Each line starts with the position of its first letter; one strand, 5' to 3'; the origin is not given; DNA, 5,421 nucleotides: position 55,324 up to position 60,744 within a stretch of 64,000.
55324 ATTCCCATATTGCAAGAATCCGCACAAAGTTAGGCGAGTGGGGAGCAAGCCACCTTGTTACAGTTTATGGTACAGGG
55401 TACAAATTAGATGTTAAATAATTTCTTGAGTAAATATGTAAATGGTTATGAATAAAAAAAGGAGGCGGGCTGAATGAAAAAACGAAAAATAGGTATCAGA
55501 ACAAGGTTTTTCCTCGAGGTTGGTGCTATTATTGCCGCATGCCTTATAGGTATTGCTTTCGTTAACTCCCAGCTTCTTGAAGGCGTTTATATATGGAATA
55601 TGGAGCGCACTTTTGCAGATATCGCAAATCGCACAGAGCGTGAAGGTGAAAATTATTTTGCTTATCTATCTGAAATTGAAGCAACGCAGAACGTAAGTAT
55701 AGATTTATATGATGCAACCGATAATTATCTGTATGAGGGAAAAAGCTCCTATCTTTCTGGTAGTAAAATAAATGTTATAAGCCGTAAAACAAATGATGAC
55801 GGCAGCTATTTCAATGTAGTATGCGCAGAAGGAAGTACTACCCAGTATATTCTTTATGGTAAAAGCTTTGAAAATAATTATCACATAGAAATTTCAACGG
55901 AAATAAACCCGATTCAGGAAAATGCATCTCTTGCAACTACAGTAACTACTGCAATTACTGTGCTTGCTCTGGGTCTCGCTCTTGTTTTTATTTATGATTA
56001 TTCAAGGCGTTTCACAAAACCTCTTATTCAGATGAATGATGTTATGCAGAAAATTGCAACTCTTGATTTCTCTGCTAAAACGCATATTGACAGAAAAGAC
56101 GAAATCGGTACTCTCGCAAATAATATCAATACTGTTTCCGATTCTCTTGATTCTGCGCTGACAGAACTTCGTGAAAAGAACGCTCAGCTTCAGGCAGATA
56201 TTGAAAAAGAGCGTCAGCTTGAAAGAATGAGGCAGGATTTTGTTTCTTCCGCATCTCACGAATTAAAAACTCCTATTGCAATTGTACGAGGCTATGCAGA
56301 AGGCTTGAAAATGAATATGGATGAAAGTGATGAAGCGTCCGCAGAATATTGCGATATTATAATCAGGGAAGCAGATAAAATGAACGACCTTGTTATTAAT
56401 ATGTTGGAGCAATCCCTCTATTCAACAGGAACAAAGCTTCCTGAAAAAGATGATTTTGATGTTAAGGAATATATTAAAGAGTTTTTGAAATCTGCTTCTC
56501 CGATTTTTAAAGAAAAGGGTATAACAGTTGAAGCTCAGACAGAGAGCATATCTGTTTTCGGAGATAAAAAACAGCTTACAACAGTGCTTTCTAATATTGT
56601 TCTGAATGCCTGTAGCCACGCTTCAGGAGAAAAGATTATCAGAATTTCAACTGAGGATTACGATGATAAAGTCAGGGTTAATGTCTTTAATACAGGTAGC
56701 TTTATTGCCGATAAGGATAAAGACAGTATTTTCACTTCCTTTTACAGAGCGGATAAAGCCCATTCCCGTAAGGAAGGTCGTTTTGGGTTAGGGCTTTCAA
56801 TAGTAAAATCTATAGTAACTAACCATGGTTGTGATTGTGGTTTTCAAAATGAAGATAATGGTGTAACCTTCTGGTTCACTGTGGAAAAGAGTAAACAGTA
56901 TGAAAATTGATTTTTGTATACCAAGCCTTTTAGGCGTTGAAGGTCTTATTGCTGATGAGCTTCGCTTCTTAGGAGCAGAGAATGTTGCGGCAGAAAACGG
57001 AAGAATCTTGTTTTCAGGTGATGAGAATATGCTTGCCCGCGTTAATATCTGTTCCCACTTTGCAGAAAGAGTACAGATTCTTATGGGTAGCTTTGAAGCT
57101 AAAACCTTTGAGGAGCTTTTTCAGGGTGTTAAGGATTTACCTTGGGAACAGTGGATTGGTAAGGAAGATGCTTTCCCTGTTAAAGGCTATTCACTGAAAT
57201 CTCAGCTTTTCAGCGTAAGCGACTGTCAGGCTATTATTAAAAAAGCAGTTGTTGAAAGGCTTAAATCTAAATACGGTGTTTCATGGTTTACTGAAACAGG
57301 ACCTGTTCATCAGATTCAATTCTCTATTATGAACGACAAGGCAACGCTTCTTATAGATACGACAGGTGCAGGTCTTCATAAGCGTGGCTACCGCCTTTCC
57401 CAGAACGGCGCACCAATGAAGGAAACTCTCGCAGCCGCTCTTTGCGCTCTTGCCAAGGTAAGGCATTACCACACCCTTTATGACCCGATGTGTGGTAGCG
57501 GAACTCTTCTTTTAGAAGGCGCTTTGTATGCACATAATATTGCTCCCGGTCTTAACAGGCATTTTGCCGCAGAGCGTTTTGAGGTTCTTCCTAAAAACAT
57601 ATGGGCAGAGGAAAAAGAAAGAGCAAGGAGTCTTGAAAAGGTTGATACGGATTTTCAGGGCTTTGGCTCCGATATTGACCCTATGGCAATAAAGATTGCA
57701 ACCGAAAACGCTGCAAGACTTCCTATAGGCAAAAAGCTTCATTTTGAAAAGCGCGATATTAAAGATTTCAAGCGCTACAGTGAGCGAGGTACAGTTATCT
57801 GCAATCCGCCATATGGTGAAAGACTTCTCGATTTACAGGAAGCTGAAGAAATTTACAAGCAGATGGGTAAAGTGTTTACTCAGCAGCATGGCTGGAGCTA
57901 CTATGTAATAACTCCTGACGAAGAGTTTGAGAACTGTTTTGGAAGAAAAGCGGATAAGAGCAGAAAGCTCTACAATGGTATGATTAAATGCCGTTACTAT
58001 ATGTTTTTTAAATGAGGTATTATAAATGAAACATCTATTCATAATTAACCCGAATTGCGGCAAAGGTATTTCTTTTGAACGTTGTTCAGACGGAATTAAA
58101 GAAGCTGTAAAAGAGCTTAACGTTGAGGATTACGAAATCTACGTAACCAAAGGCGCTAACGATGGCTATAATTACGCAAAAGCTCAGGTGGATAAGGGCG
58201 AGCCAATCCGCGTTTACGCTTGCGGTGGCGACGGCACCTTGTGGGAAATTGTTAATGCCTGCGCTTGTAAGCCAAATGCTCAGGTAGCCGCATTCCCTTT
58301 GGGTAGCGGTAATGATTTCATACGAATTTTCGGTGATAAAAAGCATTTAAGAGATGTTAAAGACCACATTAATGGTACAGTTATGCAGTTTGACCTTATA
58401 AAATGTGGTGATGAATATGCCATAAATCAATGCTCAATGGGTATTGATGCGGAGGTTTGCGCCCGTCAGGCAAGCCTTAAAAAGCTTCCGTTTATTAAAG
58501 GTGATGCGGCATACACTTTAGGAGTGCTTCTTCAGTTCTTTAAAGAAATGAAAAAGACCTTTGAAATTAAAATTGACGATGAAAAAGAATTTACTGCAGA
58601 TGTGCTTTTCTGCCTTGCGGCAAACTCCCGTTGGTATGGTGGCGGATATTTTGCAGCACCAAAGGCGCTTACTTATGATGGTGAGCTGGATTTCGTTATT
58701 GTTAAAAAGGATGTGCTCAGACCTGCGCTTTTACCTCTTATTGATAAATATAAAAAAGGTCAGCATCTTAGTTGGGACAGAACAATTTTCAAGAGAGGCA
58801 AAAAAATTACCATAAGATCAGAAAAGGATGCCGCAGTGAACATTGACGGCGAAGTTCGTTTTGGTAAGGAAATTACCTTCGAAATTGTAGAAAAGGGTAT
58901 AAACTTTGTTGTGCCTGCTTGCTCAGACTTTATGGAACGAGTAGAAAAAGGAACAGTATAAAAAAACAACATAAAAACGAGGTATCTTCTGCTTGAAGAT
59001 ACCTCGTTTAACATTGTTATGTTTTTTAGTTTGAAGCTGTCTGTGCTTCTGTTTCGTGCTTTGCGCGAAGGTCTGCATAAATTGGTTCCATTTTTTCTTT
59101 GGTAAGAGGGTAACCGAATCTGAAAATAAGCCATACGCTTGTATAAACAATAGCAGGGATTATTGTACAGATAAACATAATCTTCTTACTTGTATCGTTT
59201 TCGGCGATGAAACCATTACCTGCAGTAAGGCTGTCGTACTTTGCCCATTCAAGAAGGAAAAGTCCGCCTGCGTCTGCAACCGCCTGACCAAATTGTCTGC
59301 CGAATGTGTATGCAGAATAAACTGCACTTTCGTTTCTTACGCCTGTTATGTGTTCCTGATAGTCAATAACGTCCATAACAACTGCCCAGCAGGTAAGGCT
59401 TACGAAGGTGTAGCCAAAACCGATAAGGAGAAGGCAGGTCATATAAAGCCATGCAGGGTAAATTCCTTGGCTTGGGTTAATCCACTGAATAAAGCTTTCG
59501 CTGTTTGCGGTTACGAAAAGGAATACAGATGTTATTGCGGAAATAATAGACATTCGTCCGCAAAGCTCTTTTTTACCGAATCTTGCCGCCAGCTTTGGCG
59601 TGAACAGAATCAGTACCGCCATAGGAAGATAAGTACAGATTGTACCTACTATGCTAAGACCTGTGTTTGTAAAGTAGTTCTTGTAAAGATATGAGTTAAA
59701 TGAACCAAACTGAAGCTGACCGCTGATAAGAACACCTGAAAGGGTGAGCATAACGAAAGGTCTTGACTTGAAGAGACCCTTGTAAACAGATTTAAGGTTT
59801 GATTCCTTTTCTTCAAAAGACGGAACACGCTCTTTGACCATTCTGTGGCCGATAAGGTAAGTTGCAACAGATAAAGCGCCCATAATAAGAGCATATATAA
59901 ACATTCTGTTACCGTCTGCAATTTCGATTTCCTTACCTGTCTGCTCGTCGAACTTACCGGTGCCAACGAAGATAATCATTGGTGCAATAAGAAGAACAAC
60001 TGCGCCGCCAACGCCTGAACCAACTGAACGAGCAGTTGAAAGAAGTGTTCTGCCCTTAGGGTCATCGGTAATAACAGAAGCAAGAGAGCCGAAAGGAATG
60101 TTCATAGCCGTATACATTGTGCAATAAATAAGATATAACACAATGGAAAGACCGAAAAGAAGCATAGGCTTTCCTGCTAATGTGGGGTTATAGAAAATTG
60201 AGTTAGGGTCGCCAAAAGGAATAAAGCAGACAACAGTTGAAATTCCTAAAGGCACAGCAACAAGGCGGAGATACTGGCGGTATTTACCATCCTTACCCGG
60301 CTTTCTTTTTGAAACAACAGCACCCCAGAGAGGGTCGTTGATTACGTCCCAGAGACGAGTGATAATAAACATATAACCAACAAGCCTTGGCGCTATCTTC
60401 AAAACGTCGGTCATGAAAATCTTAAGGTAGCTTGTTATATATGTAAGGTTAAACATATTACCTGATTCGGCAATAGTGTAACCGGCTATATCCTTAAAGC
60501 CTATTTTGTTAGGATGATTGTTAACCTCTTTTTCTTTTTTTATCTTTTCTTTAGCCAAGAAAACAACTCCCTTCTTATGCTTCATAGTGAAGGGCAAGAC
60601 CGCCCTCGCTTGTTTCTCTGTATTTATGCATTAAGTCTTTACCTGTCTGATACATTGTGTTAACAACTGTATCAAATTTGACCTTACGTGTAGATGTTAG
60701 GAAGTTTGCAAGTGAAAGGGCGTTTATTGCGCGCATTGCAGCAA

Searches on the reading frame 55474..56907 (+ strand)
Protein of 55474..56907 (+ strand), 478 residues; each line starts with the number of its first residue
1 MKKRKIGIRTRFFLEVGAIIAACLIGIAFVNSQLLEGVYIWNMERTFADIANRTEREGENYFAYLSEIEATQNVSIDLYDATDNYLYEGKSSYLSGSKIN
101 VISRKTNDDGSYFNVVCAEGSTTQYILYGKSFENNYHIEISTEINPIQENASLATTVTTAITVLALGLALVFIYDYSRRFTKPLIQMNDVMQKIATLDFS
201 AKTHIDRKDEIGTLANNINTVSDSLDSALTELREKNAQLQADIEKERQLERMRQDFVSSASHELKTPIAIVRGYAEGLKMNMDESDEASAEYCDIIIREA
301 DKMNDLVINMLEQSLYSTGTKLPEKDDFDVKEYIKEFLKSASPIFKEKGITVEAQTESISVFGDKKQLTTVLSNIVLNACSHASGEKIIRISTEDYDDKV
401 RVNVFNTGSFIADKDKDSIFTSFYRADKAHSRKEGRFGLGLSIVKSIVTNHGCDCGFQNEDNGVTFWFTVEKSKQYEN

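Call 87: search_protein_families(library=pfam, proteins=[window:55474-56907:+], max_evalue=0.00001)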
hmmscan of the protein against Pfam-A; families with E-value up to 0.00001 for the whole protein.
window:55474-56907:+ (478 aa): 3 families
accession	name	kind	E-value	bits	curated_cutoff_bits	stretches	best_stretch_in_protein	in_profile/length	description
PF02518.31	HATPase_c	-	6.1e-19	69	26.4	1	363-472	1-109/111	Histidine kinase-, DNA gyrase B-, and HSP90-like ATPase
PF00512.31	HisKA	-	6.3e-14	52.2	26.9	1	252-313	1-60/66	His Kinase A (phospho-acceptor) domain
PF00672.30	HAMP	-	5.5e-10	39.9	25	1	177-225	3-51/53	HAMP domain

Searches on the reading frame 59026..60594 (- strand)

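Call 87: search_protein_families(library=pfam, proteins=[window:59026-60594:-], max_evalue=0.00001)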
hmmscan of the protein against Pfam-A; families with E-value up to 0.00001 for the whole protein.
window:59026-60594:- (522 aa): 2 families
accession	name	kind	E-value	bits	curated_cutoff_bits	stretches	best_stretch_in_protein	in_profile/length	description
PF13347.12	MFS_2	-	2e-55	188.5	27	1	39-499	2-427/427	MFS/sugar transport protein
PF07690.21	MFS_1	-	2.2e-13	50.3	33.4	1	45-431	7-345/347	Major Facilitator Superfamily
